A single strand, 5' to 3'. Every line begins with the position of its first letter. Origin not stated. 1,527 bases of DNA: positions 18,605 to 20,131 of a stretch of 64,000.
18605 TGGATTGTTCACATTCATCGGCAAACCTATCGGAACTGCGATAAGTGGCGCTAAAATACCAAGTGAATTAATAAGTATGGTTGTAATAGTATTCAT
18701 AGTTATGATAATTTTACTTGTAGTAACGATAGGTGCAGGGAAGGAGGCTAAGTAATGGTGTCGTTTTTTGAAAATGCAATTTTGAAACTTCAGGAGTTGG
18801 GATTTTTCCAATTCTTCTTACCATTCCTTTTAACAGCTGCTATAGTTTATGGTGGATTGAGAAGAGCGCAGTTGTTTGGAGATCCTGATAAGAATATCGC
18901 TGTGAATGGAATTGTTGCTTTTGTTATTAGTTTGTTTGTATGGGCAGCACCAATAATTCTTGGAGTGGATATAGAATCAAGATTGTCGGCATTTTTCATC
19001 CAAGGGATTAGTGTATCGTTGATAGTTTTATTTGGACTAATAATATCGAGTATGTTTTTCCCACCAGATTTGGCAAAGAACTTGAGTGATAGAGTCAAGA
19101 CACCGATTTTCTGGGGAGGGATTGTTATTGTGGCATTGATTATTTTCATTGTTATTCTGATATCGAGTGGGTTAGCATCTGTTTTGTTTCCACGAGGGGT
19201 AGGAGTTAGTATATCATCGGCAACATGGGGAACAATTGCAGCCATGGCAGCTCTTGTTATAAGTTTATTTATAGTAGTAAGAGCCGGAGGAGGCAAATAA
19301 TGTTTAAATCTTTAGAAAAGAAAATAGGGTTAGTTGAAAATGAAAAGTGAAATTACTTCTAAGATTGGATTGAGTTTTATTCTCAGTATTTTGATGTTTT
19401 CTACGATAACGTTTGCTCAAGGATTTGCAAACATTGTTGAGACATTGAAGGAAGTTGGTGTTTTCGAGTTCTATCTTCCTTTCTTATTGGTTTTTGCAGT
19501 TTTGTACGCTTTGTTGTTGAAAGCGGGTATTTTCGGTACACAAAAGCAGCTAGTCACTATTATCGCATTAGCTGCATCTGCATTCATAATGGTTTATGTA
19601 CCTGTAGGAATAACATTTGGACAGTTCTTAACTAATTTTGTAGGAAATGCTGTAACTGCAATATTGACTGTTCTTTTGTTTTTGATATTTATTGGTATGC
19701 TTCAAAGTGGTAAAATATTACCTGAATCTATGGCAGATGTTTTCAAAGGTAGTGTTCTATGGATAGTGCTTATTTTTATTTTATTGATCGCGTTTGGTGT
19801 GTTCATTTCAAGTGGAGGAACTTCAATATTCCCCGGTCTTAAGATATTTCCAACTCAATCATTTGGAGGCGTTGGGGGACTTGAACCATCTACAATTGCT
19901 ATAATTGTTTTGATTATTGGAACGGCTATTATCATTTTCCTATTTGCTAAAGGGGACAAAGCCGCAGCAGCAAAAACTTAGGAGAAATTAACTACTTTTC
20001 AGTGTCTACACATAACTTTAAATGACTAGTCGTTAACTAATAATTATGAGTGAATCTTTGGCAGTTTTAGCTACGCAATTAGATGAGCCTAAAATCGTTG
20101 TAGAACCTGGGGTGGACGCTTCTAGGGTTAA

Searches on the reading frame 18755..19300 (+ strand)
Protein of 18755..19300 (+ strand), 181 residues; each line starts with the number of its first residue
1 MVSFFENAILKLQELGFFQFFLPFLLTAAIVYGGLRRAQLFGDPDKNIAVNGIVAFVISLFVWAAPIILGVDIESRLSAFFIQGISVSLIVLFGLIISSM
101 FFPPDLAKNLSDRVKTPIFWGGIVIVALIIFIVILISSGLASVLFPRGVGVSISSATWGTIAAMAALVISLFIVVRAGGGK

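Call 22: search_protein_families(library=pfam, proteins=[window:18755-19300:+], max_evalue=1)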
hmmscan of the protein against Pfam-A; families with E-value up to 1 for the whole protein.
window:18755-19300:+ (181 aa): 2 families
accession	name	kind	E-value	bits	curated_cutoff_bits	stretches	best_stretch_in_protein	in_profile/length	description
PF16212.11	PhoLip_ATPase_C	-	8.7e-05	22.8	28.3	1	16-146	122-250/251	Phospholipid-translocating P-type ATPase C-terminal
PF24357.1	TMD0_ABC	-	0.69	10.5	27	1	76-173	19-112/159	ABC transporter TMD0 domain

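Call 102: search_protein_families(library=pfam, alignment_id=A10, max_evalue=0.05)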
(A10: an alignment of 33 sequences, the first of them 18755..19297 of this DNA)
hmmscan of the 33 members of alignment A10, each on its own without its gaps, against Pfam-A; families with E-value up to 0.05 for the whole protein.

A. member 1, window:18755-19297:+ (181 aa): 1 family
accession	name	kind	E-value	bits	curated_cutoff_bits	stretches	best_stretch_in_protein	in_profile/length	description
PF16212.11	PhoLip_ATPase_C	-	8.7e-05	22.8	28.3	1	16-146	122-250/251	Phospholipid-translocating P-type ATPase C-terminal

B. families by the number of members that match (of 33 scanned): 13 families
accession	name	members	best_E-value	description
PF09843.14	DUF2070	3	0.0025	Predicted membrane protein (DUF2070)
PF03994.20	DUF350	2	0.00016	Domain of Unknown Function (DUF350)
PF16212.11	PhoLip_ATPase_C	1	8.7e-05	Phospholipid-translocating P-type ATPase C-terminal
PF11992.13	TgpA_N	1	0.00024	TgpA N-terminal domain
PF10864.13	DUF2663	1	0.00072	Protein of unknown function (DUF2663)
PF24838.2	8xMP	1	0.0032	Octameric membrane protein family (8xMP)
PF25487.1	ETR1_N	1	0.0035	Ethylene receptor 1-like, N-terminal domain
PF01554.23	MatE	1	0.0067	MatE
PF20563.3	DUF6773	1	0.014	Family of unknown function (DUF6773)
PF14163.11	SieB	1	0.016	Super-infection exclusion protein B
PF20990.2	DUF2207_C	1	0.016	Predicted membrane protein (DUF2207) C-terminal domain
PF12627.12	PolyA_pol_RNAbd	1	0.038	Probable RNA and SrmB- binding site of polymerase A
PF11862.13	DUF3382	1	0.044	Domain of unknown function (DUF3382)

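Call 111: search_protein_families(library=ncbifam, proteins=[window:18755-19300:+], max_evalue=0.1)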
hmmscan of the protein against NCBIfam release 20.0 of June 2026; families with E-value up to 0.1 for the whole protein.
window:18755-19300:+ (181 aa): 1 family
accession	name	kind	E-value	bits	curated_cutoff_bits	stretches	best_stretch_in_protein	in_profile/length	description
TIGR01652.1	ATPase-Plipid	subfamily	0.018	12.8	431.25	1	48-146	950-1050/1058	phospholipid-translocating P-type ATPase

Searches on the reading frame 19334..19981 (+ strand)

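Call 22: search_protein_families(library=pfam, proteins=[window:19334-19981:+], max_evalue=1)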
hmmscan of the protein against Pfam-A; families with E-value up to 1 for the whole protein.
window:19334-19981:+ (215 aa): 1 family
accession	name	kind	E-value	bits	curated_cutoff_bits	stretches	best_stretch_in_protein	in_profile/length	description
PF05568.16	ASFV_J13L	-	0.18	12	23.6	1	187-213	35-61/189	African swine fever virus J13L protein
